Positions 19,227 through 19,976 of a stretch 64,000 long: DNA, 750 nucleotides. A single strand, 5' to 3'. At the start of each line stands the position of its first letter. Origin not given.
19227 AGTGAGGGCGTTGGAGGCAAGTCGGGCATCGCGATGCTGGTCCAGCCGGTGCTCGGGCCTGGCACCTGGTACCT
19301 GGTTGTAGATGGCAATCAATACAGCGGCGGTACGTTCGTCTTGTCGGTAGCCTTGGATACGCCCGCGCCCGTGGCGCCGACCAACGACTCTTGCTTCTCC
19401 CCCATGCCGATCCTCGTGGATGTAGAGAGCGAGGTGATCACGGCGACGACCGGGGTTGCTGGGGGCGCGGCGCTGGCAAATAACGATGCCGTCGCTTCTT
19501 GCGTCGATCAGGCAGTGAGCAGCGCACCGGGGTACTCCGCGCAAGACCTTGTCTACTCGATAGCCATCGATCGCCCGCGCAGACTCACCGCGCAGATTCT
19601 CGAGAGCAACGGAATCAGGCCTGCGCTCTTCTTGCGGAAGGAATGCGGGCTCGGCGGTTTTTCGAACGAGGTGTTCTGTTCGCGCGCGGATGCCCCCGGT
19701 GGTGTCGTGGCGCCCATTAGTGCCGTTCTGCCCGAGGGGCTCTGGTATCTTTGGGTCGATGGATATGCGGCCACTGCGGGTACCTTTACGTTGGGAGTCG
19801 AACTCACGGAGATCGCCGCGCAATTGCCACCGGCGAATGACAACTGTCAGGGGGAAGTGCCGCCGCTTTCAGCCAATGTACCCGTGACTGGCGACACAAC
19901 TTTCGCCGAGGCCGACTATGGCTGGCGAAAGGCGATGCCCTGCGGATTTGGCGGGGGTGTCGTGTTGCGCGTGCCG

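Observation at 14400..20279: Thirteen divergent ~140-175-aa modules with a fixed Cys/aromatic signature (PPC-like beta-sandwich?) in each giant protein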

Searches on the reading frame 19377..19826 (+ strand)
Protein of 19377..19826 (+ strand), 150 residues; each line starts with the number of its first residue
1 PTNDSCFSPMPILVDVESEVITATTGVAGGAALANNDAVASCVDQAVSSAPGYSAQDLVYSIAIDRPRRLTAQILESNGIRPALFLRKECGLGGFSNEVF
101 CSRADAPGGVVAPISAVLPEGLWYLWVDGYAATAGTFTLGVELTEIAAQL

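Call 23: search_solved_structures(query=A2, max_evalue=1, show_alignments=2)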
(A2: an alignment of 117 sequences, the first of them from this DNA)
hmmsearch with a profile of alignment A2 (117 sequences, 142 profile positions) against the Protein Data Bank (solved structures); distinct sequences matched with E-value up to 1: 12.
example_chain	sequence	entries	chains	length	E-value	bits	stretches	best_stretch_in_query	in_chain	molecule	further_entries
2luw_A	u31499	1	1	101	4.7e-05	26.7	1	40-129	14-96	Metalloprotease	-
5iku_A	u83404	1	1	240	0.00035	23.9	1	48-133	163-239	Collagenase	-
5sv5_A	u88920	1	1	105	0.001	22.4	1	48-133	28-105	Microbial collagenase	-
4hpk_A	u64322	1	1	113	0.029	17.7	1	48-133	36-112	Collagenase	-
4hpk_B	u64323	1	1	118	0.032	17.5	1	48-133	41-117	Collagenase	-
1nqj_A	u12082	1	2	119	0.033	17.5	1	48-133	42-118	class 1 collagenase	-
7eox_A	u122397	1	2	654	0.035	17.4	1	3-67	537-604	Protease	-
1nqd_A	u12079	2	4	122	0.036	17.3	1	48-133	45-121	class 1 collagenase | Collagenase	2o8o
1tnm_A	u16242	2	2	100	0.1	15.9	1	68-133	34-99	TITIN MODULE M5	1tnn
1nct_A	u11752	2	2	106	0.11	15.8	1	68-133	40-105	TITIN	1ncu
4n90_D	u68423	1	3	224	0.48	13.7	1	21-94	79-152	Fab heavy chain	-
4jmg_A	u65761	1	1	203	0.69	13.2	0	99-138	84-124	Clamp Ptpn11_pY580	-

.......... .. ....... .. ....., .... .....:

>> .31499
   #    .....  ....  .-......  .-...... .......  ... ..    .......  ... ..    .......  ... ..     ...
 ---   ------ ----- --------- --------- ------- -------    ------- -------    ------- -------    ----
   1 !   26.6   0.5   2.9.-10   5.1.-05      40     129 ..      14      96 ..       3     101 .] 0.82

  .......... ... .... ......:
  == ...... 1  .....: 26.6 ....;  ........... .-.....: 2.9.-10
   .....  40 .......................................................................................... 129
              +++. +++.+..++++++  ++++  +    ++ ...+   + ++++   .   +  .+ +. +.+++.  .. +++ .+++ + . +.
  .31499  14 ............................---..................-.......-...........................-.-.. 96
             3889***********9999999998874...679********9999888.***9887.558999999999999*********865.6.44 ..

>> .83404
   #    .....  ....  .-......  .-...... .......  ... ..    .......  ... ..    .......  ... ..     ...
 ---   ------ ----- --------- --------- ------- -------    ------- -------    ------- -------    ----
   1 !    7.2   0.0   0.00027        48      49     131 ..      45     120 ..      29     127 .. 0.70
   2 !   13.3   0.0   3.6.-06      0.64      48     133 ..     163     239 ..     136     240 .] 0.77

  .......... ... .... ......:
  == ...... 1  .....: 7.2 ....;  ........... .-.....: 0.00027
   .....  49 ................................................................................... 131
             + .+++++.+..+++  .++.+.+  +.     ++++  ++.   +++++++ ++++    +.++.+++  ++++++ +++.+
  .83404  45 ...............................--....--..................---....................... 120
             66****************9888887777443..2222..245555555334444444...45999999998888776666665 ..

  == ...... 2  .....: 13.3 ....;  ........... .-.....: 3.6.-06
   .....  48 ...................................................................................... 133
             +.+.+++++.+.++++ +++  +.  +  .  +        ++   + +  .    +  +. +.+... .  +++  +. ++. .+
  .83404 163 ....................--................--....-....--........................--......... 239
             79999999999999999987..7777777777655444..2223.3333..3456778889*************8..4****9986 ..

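Call 24: search_protein_families(library=pfam, alignment_id=A2, max_evalue=0.01)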
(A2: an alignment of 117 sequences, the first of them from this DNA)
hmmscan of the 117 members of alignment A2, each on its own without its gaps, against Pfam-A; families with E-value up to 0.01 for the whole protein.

A. member 1, seq(150 aa): 0 families

B. families by the number of members that match (of 117 scanned): 3 families
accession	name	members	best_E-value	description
PF23759.1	GBD_T9SS_assoc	17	4.4e-07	Galactose binding domain-like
PF04151.21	PPC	14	6.1e-08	Bacterial pre-peptidase C-terminal domain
PF13620.12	CarboxypepD_reg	1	0.0012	Carboxypeptidase regulatory-like domain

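Call 27: predict_structure(alignment_id=A2)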
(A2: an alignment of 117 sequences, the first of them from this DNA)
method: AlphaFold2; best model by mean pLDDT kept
length: 150 residues; sequences in the alignment: 117
mean_pLDDT: 86.0   pTM: 0.83
mean pLDDT of the five models: 86.0, 85.1, 82.2, 80.7, 79.9
residues with pLDDT >= 90: 84; 70-90: 42; 50-70: 24; < 50: 0
segments of 3 or more residues with pLDDT < 50: none
pLDDT, mean of each block of 10 residues (from residue 1): 91 79 68 78 71 80 95 94 94 86 93 96 93 86 86
secondary structure, 60 per line:
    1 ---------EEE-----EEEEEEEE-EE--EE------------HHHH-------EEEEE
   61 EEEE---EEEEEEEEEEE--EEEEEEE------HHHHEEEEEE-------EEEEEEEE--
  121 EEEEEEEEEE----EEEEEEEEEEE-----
elements in order: E10-12 E18-25 H45-48 E56-64 E68-78 E81-87 H94-97 E98-103 E111-118 E121-130 E135-145

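Call 29: search_protein_representatives(alignment_id=A2)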
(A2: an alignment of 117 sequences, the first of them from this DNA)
Query: 117 sequences, 142 profile positions. Proteins with E-value up to 0.001 (for the whole library): 33511; up to 1e-10: 15303; up to 1e-30: 3566. The best 150 are listed.
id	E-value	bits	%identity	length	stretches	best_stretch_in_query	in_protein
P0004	0.0e+00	1574.9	-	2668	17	2-138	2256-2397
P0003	0.0e+00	1442.2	-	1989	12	3-138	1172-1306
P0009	0.0e+00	1404.6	-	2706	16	1-138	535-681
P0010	0.0e+00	1397.2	-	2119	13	3-139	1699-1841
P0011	0.0e+00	1358.7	-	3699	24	2-139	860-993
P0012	0.0e+00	1332.0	-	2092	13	4-138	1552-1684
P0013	0.0e+00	1319.6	-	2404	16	2-141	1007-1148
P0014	0.0e+00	1315.3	-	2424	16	2-138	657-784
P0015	0.0e+00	1296.9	-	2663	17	3-139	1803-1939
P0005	0.0e+00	1291.2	-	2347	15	4-138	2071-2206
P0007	0.0e+00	1280.9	-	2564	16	3-137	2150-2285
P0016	0.0e+00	1247.9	-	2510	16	2-138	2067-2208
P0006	0.0e+00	1247.7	-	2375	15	5-138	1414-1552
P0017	0.0e+00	1240.5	-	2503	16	2-139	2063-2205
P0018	0.0e+00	1238.1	-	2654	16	3-137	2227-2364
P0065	1.0e-187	631.8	-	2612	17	2-134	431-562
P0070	8.9e-181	609.3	-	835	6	1-138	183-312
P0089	1.1e-162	550.7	-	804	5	1-138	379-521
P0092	1.1e-160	544.1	-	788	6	1-138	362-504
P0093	1.5e-160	543.7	-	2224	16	2-135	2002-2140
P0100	3.8e-156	529.5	-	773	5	1-138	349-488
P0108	8.6e-153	518.6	-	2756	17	2-133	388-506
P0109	1.3e-152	518.0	-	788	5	1-139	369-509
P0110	6.4e-152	515.8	-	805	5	2-138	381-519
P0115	5.8e-150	509.4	-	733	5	1-139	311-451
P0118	1.2e-148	505.2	-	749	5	4-137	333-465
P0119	1.1e-147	502.1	-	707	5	2-138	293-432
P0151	1.3e-130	446.7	-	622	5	1-134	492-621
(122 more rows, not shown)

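Call 42: search_protein_families(library=pfam, proteins=[P0100, P0119, P0151, P0070, P0092, P0089, P0109, P0110, P0115, P0118], max_evalue=0.001)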
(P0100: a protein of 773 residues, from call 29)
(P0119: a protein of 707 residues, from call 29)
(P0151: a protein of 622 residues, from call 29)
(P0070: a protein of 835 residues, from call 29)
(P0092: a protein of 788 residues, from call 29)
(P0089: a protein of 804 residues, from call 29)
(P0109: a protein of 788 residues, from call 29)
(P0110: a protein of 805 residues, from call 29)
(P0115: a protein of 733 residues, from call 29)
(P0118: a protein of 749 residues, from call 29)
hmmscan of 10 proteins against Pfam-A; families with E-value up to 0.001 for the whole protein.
P0100 (773 aa): 2 families
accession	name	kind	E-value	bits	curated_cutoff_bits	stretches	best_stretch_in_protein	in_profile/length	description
PF04151.21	PPC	-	1.9e-11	45.1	25.9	0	255-325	4-69/70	Bacterial pre-peptidase C-terminal domain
PF23759.1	GBD_T9SS_assoc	-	0.00043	21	27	0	214-282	3-72/116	Galactose binding domain-like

P0119 (707 aa): 2 families
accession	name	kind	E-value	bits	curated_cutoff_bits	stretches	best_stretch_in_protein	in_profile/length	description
PF04151.21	PPC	-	1.4e-06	29.6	25.9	0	201-272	4-70/70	Bacterial pre-peptidase C-terminal domain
PF23759.1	GBD_T9SS_assoc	-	2e-05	25.3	27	0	23-71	3-52/116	Galactose binding domain-like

P0151 (622 aa): 1 family
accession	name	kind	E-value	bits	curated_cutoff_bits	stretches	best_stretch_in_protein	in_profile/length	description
PF23759.1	GBD_T9SS_assoc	-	5.3e-06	27.1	27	0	497-582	3-85/116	Galactose binding domain-like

P0070 (835 aa): 4 families
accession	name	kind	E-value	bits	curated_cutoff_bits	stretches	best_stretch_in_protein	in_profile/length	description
PF23759.1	GBD_T9SS_assoc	-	3e-12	47.3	27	0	580-686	1-100/116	Galactose binding domain-like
PF04151.21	PPC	-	2.9e-11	44.5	25.9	1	620-689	4-69/70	Bacterial pre-peptidase C-terminal domain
PF25830.1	Ig_NFAM1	-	5e-08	33.7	27.2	0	677-702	78-103/105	NFAM1 immunoglobin domain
PF00314.23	Thaumatin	-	5.4e-06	26.7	27.4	0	491-537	25-65/209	Thaumatin family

P0092 (788 aa): 2 families
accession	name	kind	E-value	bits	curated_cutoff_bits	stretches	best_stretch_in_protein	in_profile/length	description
PF23759.1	GBD_T9SS_assoc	-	2.5e-18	66.9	27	1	88-177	2-85/116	Galactose binding domain-like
PF04151.21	PPC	-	2.2e-06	28.9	25.9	0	416-485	4-69/70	Bacterial pre-peptidase C-terminal domain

P0089 (804 aa): 1 family
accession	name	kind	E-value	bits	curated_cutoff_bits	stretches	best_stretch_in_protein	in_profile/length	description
PF04151.21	PPC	-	1.7e-05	26.1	25.9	0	283-353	4-69/70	Bacterial pre-peptidase C-terminal domain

P0109 (788 aa): 2 families
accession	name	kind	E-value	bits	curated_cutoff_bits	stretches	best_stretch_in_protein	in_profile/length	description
PF23759.1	GBD_T9SS_assoc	-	4e-09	37.2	27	0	372-427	1-58/116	Galactose binding domain-like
PF04151.21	PPC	-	2.1e-06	28.9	25.9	0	184-215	37-68/70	Bacterial pre-peptidase C-terminal domain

P0110 (805 aa): 3 families
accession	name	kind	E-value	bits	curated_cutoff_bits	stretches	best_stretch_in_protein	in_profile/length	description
PF23759.1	GBD_T9SS_assoc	-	6.7e-11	42.9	27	0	524-582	2-59/116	Galactose binding domain-like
PF04151.21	PPC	-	4.2e-06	28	25.9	0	427-500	4-69/70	Bacterial pre-peptidase C-terminal domain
PF22436.1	PilE_C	-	0.00022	21.8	27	1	533-570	35-72/111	PilE, C-terminal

P0115 (733 aa): 1 family
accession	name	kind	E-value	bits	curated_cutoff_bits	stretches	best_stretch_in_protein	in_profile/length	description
PF23759.1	GBD_T9SS_assoc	-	7.9e-06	26.6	27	0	455-504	2-52/116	Galactose binding domain-like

P0118 (749 aa): 2 families
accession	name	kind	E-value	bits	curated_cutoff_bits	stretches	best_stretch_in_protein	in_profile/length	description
PF04151.21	PPC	-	1.2e-07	33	25.9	0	656-733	4-69/70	Bacterial pre-peptidase C-terminal domain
PF23759.1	GBD_T9SS_assoc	-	6.4e-07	30.1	27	0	471-558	2-82/116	Galactose binding domain-like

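Call 57: fold_search(model_id=the predicted structure, library=pdb)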
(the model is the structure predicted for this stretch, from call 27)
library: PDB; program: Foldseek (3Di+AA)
matches with E <= 10: 1780; with E <= 0.001: 19
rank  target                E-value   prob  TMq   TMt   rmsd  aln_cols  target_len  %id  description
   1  5sv5                  4.6e-05  1.00  0.55  0.76   3.5       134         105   16  1.0 Angstrom Crystal Structure of pre-Peptidase C-terminal Domain of Collagenase from Bacillus anthracis. (released 2016-08-17)
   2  1nqj_B                1.5e-04  1.00  0.50  0.64   4.8       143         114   13  CRYSTAL STRUCTURE OF CLOSTRIDIUM HISTOLYTICUM COLG COLLAGENASE COLLAGEN-BINDING DOMAIN 3B AT 1.0 ANGSTROM RESOLUTION I (released 2003-04-15)
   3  2o8o_A                1.7e-04  1.00  0.50  0.66   4.4       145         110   12  Crystal structure of Clostridium histolyticum colg collagenase collagen-binding domain 3B at 1.35 Angstrom resolution  (released 2007-12-11)
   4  1nqj_A                2.3e-04  1.00  0.48  0.71   3.9       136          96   12  CRYSTAL STRUCTURE OF CLOSTRIDIUM HISTOLYTICUM COLG COLLAGENASE COLLAGEN-BINDING DOMAIN 3B AT 1.0 ANGSTROM RESOLUTION I (released 2003-04-15)
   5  4hpk_B                3.1e-04  1.00  0.52  0.67   3.9       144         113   12  Crystal structure of Clostridium histolyticum colg collagenase collagen-binding domain 3B at 1.35 Angstrom resolution  (released 2012-12-12)
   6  7kp4_B                3.9e-04  1.00  0.42  0.47  12.1       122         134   10  Crystal structure of human claudin-4 in complex with Clostridium perfringens enterotoxin C-terminal domain (released 2020-12-09)
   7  1nqd_A                4.6e-04  1.00  0.52  0.68   4.3       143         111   12  CRYSTAL STRUCTURE OF CLOSTRIDIUM HISTOLYTICUM COLG COLLAGENASE COLLAGEN-BINDING DOMAIN 3B AT 1.65 ANGSTROM RESOLUTION  (released 2003-04-15)
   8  8j3x_B                4.9e-04  1.00  0.37  0.17   4.2        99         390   18  Crystal structure of CBM6E from Saccharophagus degradans (released 2024-04-24)
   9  4dzg                  5.5e-04  1.00  0.51  0.65   3.9       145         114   12  Crystal structure of Aeromonas hydrophila PliG, a periplasmic lysozyme inhibitor of g-type lysozyme (released 2012-06-13)
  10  8u5d_B                5.5e-04  1.00  0.39  0.45  12.1       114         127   12  Crystal Structure of C-terminal domain of Clostridium perfringens Enterotoxin in Space Group P 41 21 2 (released 2023-12-20)
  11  5g56                  7.2e-04  0.99  0.37  0.11  11.6       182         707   10  THE TETRA-MODULAR CELLULOSOMAL ARABINOXYLANASE CtXyl5A STRUCTURE AS REVEALED BY X-RAY CRYSTALLOGRAPHY (released 2016-06-29)
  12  1nqd_B                8.0e-04  1.00  0.52  0.67   4.0       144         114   13  CRYSTAL STRUCTURE OF CLOSTRIDIUM HISTOLYTICUM COLG COLLAGENASE COLLAGEN-BINDING DOMAIN 3B AT 1.65 ANGSTROM RESOLUTION  (released 2003-04-15)
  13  6ov2_B                8.0e-04  1.00  0.42  0.48  12.1       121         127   11  Crystal structure of human claudin-9 in complex with Clostridium perfringens entertoxin C-terminal domain in closed fo (released 2019-09-04)
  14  8j3x_A                8.5e-04  1.00  0.38  0.17   4.2        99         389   18  Crystal structure of CBM6E from Saccharophagus degradans (released 2024-04-24)
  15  5la0                  9.4e-04  1.00  0.36  0.14   4.7       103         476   16  The mechanism by which arabinoxylanases can recognise highly decorated xylans (released 2016-08-31)
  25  5iku                  1.4e-03  1.00  0.56  0.37   3.8       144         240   12  Crystal structure of the Hathewaya histolytica ColG tandem collagen-binding domain s3as3b in the presence of calcium at  (released 2017-03-15)
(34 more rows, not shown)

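Call 62: search_protein_families(library=pfam, proteins=[P0065, P0093, P0108], max_evalue=0.001)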
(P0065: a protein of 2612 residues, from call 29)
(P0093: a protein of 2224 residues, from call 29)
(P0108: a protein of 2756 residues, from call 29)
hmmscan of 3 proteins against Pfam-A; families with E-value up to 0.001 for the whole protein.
P0065 (2612 aa): 7 families
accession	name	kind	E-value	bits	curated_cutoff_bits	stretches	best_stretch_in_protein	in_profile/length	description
PF23759.1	GBD_T9SS_assoc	-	3.5e-167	546.8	27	17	434-558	2-116/116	Galactose binding domain-like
PF04151.21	PPC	-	9.7e-25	87.7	25.9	0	79-145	4-70/70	Bacterial pre-peptidase C-terminal domain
PF16656.11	Pur_ac_phosph_N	-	1.8e-20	73.7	30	0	513-557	47-92/93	Purple acid Phosphatase, N-terminal domain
PF00041.27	fn3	-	2.3e-08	34.6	25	0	520-545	44-68/84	Fibronectin type III domain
PF18962.6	Por_Secre_tail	-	1.7e-06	28.7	27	1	2529-2603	3-68/75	Secretion system C-terminal sorting domain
PF16655.11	PhoD_N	-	5.5e-06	27.3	30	0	528-553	61-86/90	PhoD-like phosphatase, N-terminal domain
PF24717.1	DUF7672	-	0.00076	19.9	27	0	2265-2295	13-43/78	Family of unknown function (DUF7672)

P0093 (2224 aa): 8 families
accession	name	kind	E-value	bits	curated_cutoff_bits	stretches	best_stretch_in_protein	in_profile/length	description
PF23759.1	GBD_T9SS_assoc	-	1.3e-268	873.9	27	16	430-555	1-116/116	Galactose binding domain-like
PF04151.21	PPC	-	1.9e-30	105.9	25.9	0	72-145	4-68/70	Bacterial pre-peptidase C-terminal domain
PF16656.11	Pur_ac_phosph_N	-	1.1e-22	80.8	30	0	2096-2129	52-85/93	Purple acid Phosphatase, N-terminal domain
PF18962.6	Por_Secre_tail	-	1.4e-12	48.2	27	1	2156-2222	2-74/75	Secretion system C-terminal sorting domain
PF00041.27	fn3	-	5.1e-12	46.3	25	0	2105-2129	49-73/84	Fibronectin type III domain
PF21633.3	MOV-10_Ig-like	-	1.6e-11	44.8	27.4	0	923-952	78-108/126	Helicase MOV-10, Ig-like domain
PF05896.17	NQRA_N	-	1.5e-09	38.4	25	0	218-237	66-85/94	NqrA N-terminal barrel-sandwich hybrid domain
PF10179.15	NDNF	-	4.7e-09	36.8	27.3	0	644-677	78-111/127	Neuron-derived neurotrophic factor, first Fn(III) domain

P0108 (2756 aa): 4 families
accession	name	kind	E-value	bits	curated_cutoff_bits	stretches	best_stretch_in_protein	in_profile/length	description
PF23759.1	GBD_T9SS_assoc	-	1.9e-187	612.1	27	17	390-498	1-109/116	Galactose binding domain-like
PF01436.27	NHL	-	1.9e-05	24.9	20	0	2517-2545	1-25/28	NHL repeat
PF04151.21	PPC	-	0.00012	23.3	25.9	0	792-859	2-70/70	Bacterial pre-peptidase C-terminal domain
PF06739.17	SBBP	-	0.00056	20.2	20.5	1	2341-2359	12-30/38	Beta-propeller repeat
